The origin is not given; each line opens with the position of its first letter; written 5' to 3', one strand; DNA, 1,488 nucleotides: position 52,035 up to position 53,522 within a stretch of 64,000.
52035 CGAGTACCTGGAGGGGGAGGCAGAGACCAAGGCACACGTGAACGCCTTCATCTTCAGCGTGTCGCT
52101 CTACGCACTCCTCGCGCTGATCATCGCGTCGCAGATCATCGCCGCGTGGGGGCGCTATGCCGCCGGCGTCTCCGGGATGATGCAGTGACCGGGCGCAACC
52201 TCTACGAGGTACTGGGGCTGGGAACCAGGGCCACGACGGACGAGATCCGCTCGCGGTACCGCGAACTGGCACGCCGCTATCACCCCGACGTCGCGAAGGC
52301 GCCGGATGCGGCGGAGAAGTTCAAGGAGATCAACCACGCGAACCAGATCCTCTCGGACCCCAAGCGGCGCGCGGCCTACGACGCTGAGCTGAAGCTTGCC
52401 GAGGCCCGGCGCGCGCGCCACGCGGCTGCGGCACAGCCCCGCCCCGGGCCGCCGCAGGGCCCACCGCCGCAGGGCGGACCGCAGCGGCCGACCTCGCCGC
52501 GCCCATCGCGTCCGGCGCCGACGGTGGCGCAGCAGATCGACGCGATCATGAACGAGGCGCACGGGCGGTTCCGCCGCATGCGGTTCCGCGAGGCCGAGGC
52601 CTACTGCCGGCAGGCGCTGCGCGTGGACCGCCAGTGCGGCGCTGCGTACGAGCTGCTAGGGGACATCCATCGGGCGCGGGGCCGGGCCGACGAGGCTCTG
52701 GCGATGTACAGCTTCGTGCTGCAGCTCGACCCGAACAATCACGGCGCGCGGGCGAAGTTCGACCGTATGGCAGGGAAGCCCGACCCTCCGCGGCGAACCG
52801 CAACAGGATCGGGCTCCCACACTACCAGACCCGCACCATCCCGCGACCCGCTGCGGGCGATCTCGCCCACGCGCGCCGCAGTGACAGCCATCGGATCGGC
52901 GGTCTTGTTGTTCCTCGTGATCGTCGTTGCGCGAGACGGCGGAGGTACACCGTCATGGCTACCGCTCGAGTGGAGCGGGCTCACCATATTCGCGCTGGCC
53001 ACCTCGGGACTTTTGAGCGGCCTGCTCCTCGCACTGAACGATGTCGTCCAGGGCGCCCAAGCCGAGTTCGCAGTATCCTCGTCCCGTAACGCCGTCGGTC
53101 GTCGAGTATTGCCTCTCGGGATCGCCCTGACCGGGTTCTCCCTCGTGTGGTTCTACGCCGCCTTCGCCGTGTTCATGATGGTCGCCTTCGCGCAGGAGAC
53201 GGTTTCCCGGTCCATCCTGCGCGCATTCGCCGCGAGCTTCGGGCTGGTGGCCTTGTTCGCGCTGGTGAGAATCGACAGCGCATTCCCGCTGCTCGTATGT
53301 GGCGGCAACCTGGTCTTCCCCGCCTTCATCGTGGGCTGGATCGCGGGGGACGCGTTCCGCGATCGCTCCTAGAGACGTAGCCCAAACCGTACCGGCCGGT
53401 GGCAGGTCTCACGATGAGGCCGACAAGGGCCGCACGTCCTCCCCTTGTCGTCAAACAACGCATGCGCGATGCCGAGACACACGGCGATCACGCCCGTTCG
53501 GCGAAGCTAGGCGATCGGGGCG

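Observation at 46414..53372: Four tandem GspF/PilC-type platform paralogues plus a J-domain membrane protein, with no ATPase, pilin or secretin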

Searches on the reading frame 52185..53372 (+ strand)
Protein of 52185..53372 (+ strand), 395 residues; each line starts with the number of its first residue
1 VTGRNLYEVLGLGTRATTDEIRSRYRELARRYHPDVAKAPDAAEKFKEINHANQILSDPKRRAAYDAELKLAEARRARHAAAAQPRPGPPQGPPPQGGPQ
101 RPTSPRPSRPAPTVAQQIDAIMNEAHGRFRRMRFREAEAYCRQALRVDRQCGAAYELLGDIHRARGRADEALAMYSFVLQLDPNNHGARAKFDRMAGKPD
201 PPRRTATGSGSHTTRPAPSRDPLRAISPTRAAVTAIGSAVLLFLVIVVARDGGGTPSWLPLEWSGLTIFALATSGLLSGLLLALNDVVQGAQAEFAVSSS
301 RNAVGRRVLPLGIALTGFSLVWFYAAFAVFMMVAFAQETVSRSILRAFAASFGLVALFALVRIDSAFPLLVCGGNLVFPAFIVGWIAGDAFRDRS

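Call 4: search_protein_families(library=pfam, proteins=[window:52185-53372:+], max_evalue=0.01)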
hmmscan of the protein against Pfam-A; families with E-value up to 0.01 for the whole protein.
window:52185-53372:+ (395 aa): 10 families
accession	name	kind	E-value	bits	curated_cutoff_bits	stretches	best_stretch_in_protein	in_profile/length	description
PF00226.36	DnaJ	-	1.7e-23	82.9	27.8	1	5-66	1-63/63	DnaJ domain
PF00515.34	TPR_1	-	2.8e-08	33.7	27.8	1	154-185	3-34/34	Tetratricopeptide repeat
PF13432.12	TPR_16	-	2.4e-07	31.5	32.7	1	124-185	3-64/65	Tetratricopeptide repeat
PF07719.23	TPR_2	-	7.6e-06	26.1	27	1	153-185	2-34/34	Tetratricopeptide repeat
PF13181.12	TPR_8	-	0.00014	22.2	25.7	0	154-185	3-34/34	Tetratricopeptide repeat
PF13424.12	TPR_12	-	0.00018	22.1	30.1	1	123-175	8-68/77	Tetratricopeptide repeat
PF13414.12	TPR_11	-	0.00076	19.6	26.8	1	159-185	1-27/42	TPR repeat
PF14559.12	TPR_19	-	0.0013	19.4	25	1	133-184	6-57/68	Tetratricopeptide repeat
PF25063.1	ARM_TT21_C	-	0.0024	18.2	35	1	130-177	107-154/209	Tetratricopeptide repeat protein 21 C-terminal ARM domain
PF13176.12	TPR_7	-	0.0045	17.4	27.9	0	154-175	1-22/36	Tetratricopeptide repeat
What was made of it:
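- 52185..53372 (+): J-domain / TPR / polytopic-membrane co-chaperone, 395 aa, overlapping the P4 stop by 4 nt. Call 4: DnaJ at 1.7e-23 plus TPR hits.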

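Call 5: search_protein_families(library=ncbifam, proteins=[window:52185-53372:+], max_evalue=0.01)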
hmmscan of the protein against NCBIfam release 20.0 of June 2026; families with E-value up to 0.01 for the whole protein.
window:52185-53372:+ (395 aa): 19 families
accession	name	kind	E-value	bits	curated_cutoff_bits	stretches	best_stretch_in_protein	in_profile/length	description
TIGR02349.1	DnaJ_bact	equivalog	6.2e-22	78.5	377.2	1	6-70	2-67/354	molecular chaperone DnaJ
NF037946.1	terminal_TopJ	equivalog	9.1e-22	77.4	300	1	4-66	5-67/810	terminal organelle assembly protein TopJ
NF010892.0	PRK14299.1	equivalog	3.5e-21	75.7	392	1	4-90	4-85/291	chaperone protein DnaJ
TIGR03835.1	termin_org_DnaJ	equivalog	9.9e-19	67.2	512.25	1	4-66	2-64/871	terminal organelle assembly protein TopJ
NF010871.0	PRK14278.1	equivalog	4.7e-16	58.6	502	1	4-66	3-65/378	molecular chaperone DnaJ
NF008035.0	PRK10767.1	subfamily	8.5e-16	57.9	338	1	1-67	1-68/374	molecular chaperone DnaJ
NF010885.0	PRK14292.1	equivalog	1.6e-15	57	585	1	6-67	4-65/371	chaperone protein DnaJ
NF007618.0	PRK10266.1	equivalog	8.7e-15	55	403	1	4-67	4-67/306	curved DNA-binding protein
NF010874.0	PRK14281.1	equivalog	8.4e-14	51.5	619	1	4-67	3-67/397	chaperone protein DnaJ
NF010872.0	PRK14279.1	equivalog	5.4e-13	48.8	556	1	4-74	9-80/394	molecular chaperone DnaJ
NF010894.0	PRK14301.1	equivalog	6.2e-13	48.5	548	1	1-66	1-67/373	chaperone protein DnaJ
NF050028.1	CldAdptActJ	equivalog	2.7e-09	37.4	150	1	5-66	3-70/93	cold adaptation protein ActJcold adaptation protein ActJ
TIGR00714.1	hscB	equivalog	1.9e-06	28.1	46.75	1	19-69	6-60/156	Fe-S protein assembly co-chaperone HscB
TIGR02917.1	PEP_TPR_lipo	equivalog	2.9e-05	22.1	312.2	1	116-188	157-229/899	XrtA/PEP-CTERM system TPR-repeat protein PrsT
NF001420.0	PRK00294.1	equivalog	8.4e-05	22.7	169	1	18-69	20-77/173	co-chaperone HscB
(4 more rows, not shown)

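Call 23: find_homologous_proteins(query=window:52188-53372:+, max_evalue=0.00001)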
Query window:52188-53372:+ (394 aa): 1320 proteins with E <= 0.00001 among 8000 candidates; the best 120 are listed.
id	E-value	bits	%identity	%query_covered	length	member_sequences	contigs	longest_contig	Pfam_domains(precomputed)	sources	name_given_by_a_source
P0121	5.9e-257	870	100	100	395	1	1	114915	PF00226.37,PF00515.35,PF13432.13,PF07719.24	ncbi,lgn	-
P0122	3.1e-174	598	71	99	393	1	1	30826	PF14559.13,PF00226.37,PF13414.13,PF00515.35,PF13432.13,PF07719.24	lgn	-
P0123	2.3e-164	565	70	99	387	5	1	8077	PF00226.37,PF00515.35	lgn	-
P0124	8.6e-100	353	50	98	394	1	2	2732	PF00226.37,PF00515.35,PF13432.13,PF13428.13,PF07719.24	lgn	-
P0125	1.3e-98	349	49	98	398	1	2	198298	PF00226.37,PF00515.35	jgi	-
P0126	3.9e-97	344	47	98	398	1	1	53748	PF00226.37,PF00515.35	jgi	jgi:curved DNA-binding protein CbpA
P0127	4.2e-96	341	47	98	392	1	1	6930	PF14559.13,PF00226.37,PF13432.13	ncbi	ncbi:MAG: J domain-containing protein [Chthonomonadales bacterium]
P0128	3.8e-95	338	46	98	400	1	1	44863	PF00226.37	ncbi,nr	ncbi:MAG TPA: DnaJ domain-containing protein [Chthonomonadales bacterium]|nr:DnaJ domain-containing 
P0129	2.7e-93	332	46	98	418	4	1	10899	PF00226.37,PF13432.13,PF07719.24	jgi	jgi:tetratricopeptide (TPR) repeat protein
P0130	3.3e-93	331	46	94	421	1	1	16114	PF00226.37,PF13414.13,PF00515.35,PF13432.13,PF07719.24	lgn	-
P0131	5.3e-92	327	47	98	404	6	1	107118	PF00226.37,PF13432.13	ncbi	-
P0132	1.6e-91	326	45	97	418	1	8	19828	PF00226.37,PF13414.13,PF00515.35,PF13432.13,PF07719.24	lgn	-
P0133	9.2e-91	323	45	98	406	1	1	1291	PF00226.37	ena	-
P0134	1.8e-90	322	46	98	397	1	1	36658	PF00226.37,PF00515.35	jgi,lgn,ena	-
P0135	4.6e-87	311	44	98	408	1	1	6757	PF00226.37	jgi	jgi:curved DNA-binding protein CbpA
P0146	9.7e-54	201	34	98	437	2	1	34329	PF00226.37,PF13414.13,PF07719.24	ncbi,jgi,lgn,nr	ncbi:MAG TPA: DnaJ domain-containing protein [Chthonomonadaceae bacterium]|nr:DnaJ domain-containing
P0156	3.2e-48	183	36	99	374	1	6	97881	PF00226.37,PF13414.13,PF00515.35,PF07719.24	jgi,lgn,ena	-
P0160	2.3e-44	170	32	99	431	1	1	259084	PF00226.37,PF13414.13,PF00515.35,PF13432.13,PF07719.24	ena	-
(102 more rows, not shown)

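Call 24: find_encoding_contigs(protein=P0156, flank=10000, max_places=2)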
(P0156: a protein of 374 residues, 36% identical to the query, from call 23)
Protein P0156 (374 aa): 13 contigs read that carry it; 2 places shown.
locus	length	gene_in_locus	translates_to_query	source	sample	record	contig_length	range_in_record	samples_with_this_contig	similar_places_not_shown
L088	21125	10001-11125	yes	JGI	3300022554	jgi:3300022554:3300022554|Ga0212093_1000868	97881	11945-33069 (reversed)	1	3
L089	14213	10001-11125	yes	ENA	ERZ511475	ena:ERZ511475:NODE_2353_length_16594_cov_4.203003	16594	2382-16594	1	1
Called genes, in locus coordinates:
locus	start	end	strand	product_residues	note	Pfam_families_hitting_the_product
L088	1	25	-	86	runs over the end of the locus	-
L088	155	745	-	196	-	-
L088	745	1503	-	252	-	-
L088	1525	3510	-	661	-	-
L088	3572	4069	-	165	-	PF08281:Sigma70_r4_2, PF00196:GerE, PF04545:Sigma70_r4 (weak)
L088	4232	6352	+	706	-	PF00771:FHIPEP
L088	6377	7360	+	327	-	PF01073:3Beta_HSD, PF01370:Epimerase, PF02719:Polysacc_synt_2, PF04321:RmlD_sub_bind, PF07993:NAD_binding_4 (faint), PF08659:KR (weak), PF13460:NAD_binding_10 (weak), PF16363:GDP_Man_Dehyd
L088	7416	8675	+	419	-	PF01661:Macro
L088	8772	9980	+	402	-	PF28597:T2SSF_N, PF00482:T2SSF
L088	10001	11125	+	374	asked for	PF00226:DnaJ, PF00515:TPR_1 (faint), PF13414:TPR_11 (faint), PF07719:TPR_2 (weak)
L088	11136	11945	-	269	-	PF07963:N_methyl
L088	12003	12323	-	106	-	PF13453:Zn_ribbon_TFIIB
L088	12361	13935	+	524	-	-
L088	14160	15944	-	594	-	PF08240:ADH_N, PF00107:ADH_zinc_N (faint)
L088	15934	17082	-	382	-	PF00089:Trypsin, PF13365:Trypsin_2, PF00595:PDZ, PF13180:PDZ_2, PF17820:PDZ_6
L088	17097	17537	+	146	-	-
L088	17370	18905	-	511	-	PF05362:Lon_C (weak), PF13541:ChlI, PF00158:Sigma54_activat (faint), PF00493:MCM (weak), PF01078:Mg_chelatase, PF13191:AAA_16 (faint), PF07728:AAA_5, PF13335:Mg_chelatase_C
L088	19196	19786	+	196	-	PF10722:YbjN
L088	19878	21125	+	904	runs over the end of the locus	PF13401:AAA_22 (faint), PF13191:AAA_16 (weak), PF00004:AAA, PF05621:TniB (weak), PF07728:AAA_5 (faint), PF17871:AAA_lid_9, PF07724:AAA_2, PF00072:Response_reg, +1 more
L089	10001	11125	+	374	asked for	PF00226:DnaJ, PF00515:TPR_1 (faint), PF13414:TPR_11 (faint), PF07719:TPR_2 (weak)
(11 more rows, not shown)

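Call 25: find_encoding_contigs(protein=P0160, flank=10000, max_places=2)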
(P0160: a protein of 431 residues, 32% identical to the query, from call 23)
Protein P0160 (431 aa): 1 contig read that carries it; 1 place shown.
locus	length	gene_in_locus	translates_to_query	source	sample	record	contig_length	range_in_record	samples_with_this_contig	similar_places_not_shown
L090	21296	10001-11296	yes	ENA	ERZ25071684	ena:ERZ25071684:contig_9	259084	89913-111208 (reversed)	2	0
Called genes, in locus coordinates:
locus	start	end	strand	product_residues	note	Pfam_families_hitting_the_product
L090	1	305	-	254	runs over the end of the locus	-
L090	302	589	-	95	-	-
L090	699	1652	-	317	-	PF03069:FmdA_AmdA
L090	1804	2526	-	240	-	PF05685:Uma2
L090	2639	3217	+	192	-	PF01618:MotA_ExbB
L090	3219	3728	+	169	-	PF02472:ExbD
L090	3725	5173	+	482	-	PF00092:VWA, PF13519:VWA_2, PF13768:VWA_3, PF25106:VWA_4 (faint)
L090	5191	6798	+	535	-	-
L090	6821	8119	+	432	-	PF28597:T2SSF_N, PF00482:T2SSF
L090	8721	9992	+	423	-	PF28597:T2SSF_N, PF00482:T2SSF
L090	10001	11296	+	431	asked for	PF00226:DnaJ, PF00515:TPR_1 (faint), PF07719:TPR_2 (faint), PF13414:TPR_11 (faint), PF13432:TPR_16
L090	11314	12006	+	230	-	PF00561:Abhydrolase_1 (weak), PF12697:Abhydrolase_6, PF12146:Hydrolase_4 (faint)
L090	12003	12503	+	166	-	PF05685:Uma2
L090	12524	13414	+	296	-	PF01738:DLH, PF12146:Hydrolase_4 (faint), PF00561:Abhydrolase_1 (faint)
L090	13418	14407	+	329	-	PF00248:Aldo_ket_red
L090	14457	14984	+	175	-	PF11412:DsbD_N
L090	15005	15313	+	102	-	-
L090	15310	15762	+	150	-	PF01850:PIN (weak)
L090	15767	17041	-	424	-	PF00515:TPR_1 (faint), PF07719:TPR_2 (faint), PF13431:TPR_17 (weak), PF05496:RuvB_N (weak), PF00004:AAA, PF07728:AAA_5 (weak), PF13238:AAA_18 (weak), PF17862:AAA_lid_3, +1 more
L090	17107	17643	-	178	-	PF01243:PNPOx_N, PF16242:Pyrid_ox_like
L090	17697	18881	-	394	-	PF03022:MRJP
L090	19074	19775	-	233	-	PF00106:adh_short, PF08659:KR, PF13561:adh_short_C2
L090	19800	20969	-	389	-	PF03022:MRJP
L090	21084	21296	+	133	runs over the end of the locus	PF07784:DUF1622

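Call 26: find_encoding_contigs(protein=P0146, flank=10000, max_places=2)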
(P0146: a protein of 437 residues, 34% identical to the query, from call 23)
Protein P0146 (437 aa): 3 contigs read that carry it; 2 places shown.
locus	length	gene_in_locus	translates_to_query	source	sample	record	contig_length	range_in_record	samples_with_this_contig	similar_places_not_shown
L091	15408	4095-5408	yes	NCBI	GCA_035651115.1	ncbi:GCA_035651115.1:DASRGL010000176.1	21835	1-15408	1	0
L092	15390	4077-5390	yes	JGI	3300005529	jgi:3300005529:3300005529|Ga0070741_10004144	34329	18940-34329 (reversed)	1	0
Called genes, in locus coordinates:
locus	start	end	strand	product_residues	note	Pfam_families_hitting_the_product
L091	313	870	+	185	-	PF01288:HPPK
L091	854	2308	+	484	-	PF28597:T2SSF_N, PF00482:T2SSF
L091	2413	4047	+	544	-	PF28597:T2SSF_N, PF00482:T2SSF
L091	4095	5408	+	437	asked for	PF00226:DnaJ, PF07719:TPR_2 (faint), PF13414:TPR_11 (weak)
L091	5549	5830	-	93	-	-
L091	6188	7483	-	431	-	PF07394:DUF1501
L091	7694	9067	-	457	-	PF08811:DUF1800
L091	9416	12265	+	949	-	PF08450:SGL (faint), PF05787:PhoX (faint), PF24684:Vgb_lyase (faint), PF25021:TEN_NHL, PF06739:SBBP (faint), PF25021:TEN_NHL, PF01436:NHL (weak)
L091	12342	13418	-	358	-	PF00583:Acetyltransf_1, PF13673:Acetyltransf_10, PF13508:Acetyltransf_7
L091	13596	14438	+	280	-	PF05721:PhyH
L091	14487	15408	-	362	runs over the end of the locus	PF01547:SBP_bac_1, PF13531:SBP_bac_11, PF13416:SBP_bac_8, PF13343:SBP_bac_6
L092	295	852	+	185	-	PF01288:HPPK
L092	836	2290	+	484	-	PF28597:T2SSF_N, PF00482:T2SSF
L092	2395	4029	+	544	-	PF28597:T2SSF_N, PF00482:T2SSF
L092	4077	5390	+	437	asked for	PF00226:DnaJ, PF07719:TPR_2 (faint), PF13414:TPR_11 (weak)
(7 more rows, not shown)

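Call 70: predict_structure(alignment_id=A3)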
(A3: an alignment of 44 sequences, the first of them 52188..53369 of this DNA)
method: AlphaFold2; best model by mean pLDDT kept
length: 394 residues; sequences in the alignment: 44
mean_pLDDT: 86.9   pTM: 0.57
mean pLDDT of the five models: 86.9, 86.6, 86.2, 86.1, 85.3
residues with pLDDT >= 90: 266; 70-90: 68; 50-70: 36; < 50: 24
segments of 3 or more residues with pLDDT < 50: 202-219
pLDDT, mean of each block of 10 residues (from residue 1): 87 97 97 95 95 96 95 90 77 57 73 95 95 96 97 98 94 97 93 75 41 42 74 95 96 82 94 98 91 68 60 89 95 88 96 97 94 97 95 75
secondary structure, 60 per line:
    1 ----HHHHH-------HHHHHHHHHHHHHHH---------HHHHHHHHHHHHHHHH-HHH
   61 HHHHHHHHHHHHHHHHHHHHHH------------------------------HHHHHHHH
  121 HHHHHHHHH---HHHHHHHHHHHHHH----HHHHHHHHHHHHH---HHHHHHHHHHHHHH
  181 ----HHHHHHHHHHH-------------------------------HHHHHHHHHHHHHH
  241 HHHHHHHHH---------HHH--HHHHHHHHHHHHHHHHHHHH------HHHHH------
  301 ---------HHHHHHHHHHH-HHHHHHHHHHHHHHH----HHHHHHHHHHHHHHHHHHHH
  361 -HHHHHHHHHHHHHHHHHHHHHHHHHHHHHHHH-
elements in order: H5-9 H17-31 H41-56 H58-82 H113-129 H133-146 H151-163 H167-180 H185-195 H227-249 H264-283 H290-294 H310-320 H322-336 H341-360 H362-393
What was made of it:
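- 52185..53372 (+): Call 70: AlphaFold model with pLDDT 86.9.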

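Call 73: fold_search(model_id=the predicted structure, library=pdb)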
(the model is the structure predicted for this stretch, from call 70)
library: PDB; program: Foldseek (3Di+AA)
matches with E <= 10: 1165; with E <= 0.001: 0
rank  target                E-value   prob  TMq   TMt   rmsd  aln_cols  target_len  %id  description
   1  1na3_A                2.1e-03  1.00  0.20  0.85   1.2        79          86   29  Design of Stable alpha-Helical Arrays from an Idealized TPR Motif (released 2003-06-03)
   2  3ucs_D                2.8e-03  1.00  0.17  0.91   1.1        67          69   43  Crystal structure of the complex between CBPA J-domain and CBPM (released 2013-07-03)
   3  4j7z_D                3.2e-03  1.00  0.16  0.58   1.4        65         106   52  Thermus thermophilus DNAJ J- and G/F-DOMAINS (released 2013-07-31)
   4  4j80_A                3.3e-03  1.00  0.16  0.23   1.2        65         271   51  Thermus thermophilus DnaJ (released 2013-07-31)
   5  4j7z_A                3.9e-03  1.00  0.16  0.60   1.7        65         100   52  Thermus thermophilus DNAJ J- and G/F-DOMAINS (released 2013-07-31)
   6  2wqh                  4.1e-03  1.00  0.20  0.72   1.0        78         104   27  Crystal structure of CTPR3Y3 (released 2010-04-07)
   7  3ucs_C                4.3e-03  1.00  0.17  0.87   1.6        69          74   42  Crystal structure of the complex between CBPA J-domain and CBPM (released 2013-07-03)
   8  1na0_A                4.3e-03  1.00  0.20  0.62   1.8        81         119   30  Design of Stable alpha-Helical Arrays from an Idealized TPR Motif (released 2003-06-03)
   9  8chy                  4.3e-03  1.00  0.20  0.29  17.6       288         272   15  Crystal structure of an 8-repeat consensus TPR superhelix with Zinc. (released 2024-02-21)
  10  4j7z_C                4.4e-03  1.00  0.16  0.59   1.5        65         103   52  Thermus thermophilus DNAJ J- and G/F-DOMAINS (released 2013-07-31)
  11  6vfh_A                4.6e-03  1.00  0.19  0.61   1.5        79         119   28  De novo designed tetrahedral nanoparticle T33_dn10 (released 2020-08-12)
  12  4j7z_E                5.2e-03  1.00  0.16  0.62   0.9        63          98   54  Thermus thermophilus DNAJ J- and G/F-DOMAINS (released 2013-07-31)
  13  6v8e_A                5.2e-03  1.00  0.20  0.63   1.7        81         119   30  Computationally designed C3-symmetric homotrimer from TPR repeat protein (released 2020-08-12)
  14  8fe5_A                5.7e-03  1.00  0.18  0.18   2.0        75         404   43  Structure of J-PKAc chimera complexed with Aplithianine B (released 2023-10-18)
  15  8fe2_A                5.7e-03  1.00  0.18  0.18   1.9        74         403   43  Structure of J-PKAc chimera complexed with Aplithianine A (released 2023-10-18)
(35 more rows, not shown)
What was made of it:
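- On J-domain (Hsp40) co-chaperones: Call 73: the model superposes on DnaJ and CbpA J domains at about 1.1-1.7 Å.
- On Cyanobacterial DnaJ3 (Sll1384)-type pilus-associated J protein: Calls 4 and 73.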
